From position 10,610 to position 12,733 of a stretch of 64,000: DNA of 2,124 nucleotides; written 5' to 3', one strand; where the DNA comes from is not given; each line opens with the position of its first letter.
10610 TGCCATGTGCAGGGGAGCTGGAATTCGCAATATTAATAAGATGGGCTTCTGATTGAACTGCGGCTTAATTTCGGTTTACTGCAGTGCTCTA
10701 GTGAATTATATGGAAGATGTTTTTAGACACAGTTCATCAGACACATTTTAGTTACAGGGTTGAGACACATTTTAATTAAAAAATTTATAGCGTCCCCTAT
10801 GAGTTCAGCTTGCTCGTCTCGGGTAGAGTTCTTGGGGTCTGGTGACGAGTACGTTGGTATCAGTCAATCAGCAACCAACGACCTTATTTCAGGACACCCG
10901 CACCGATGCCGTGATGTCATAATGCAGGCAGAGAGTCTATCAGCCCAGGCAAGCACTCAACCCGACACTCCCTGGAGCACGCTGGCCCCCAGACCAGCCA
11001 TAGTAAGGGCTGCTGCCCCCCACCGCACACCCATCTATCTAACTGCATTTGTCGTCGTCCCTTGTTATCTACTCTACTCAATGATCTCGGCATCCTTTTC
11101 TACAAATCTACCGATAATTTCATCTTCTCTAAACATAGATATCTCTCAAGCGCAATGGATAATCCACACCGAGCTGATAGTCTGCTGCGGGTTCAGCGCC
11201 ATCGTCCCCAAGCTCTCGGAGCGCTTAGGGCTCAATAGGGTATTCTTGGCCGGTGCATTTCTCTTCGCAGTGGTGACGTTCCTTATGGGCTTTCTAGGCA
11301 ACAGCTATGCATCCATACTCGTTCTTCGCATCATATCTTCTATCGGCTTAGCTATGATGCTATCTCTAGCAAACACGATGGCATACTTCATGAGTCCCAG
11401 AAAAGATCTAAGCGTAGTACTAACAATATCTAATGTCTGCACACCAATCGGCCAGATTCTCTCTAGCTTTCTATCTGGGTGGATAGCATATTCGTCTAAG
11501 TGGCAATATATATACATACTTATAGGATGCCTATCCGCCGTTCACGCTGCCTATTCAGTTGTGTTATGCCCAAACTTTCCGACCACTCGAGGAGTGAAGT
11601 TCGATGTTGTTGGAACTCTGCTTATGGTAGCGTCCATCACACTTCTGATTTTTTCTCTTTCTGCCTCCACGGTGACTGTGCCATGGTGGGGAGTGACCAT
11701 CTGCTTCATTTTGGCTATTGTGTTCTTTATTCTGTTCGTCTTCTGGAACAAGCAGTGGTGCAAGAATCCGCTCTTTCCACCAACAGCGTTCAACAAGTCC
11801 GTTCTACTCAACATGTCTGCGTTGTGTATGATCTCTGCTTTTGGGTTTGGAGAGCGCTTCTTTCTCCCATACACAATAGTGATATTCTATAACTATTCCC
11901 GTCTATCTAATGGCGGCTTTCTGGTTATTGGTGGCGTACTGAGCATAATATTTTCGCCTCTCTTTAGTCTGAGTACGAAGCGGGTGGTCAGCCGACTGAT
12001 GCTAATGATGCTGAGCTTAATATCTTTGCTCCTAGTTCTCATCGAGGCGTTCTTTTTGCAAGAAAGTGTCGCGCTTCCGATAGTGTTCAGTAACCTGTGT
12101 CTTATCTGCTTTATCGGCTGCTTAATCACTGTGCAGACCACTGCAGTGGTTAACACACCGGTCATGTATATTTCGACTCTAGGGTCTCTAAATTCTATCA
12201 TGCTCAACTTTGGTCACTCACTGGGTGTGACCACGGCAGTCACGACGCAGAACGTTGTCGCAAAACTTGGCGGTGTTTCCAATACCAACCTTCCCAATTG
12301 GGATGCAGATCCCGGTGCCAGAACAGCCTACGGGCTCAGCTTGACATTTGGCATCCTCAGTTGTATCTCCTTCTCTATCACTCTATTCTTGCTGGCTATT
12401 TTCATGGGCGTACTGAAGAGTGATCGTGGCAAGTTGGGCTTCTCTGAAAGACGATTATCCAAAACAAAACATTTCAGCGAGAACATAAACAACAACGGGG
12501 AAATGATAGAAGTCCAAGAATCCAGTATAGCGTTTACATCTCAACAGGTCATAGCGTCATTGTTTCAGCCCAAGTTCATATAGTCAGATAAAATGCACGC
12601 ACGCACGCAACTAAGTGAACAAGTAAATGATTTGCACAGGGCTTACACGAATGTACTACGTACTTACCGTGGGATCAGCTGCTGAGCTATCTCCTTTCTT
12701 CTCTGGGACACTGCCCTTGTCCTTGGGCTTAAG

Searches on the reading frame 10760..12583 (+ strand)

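Call 22: search_protein_families(library=pfam, proteins=[window:10760-12583:+], max_evalue=0.00001)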
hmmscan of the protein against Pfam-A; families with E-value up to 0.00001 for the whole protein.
window:10760-12583:+ (607 aa): 1 family
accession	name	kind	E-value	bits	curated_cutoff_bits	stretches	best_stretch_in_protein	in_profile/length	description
PF07690.21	MFS_1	-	1.4e-21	77.2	33.4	1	101-489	3-346/347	Major Facilitator Superfamily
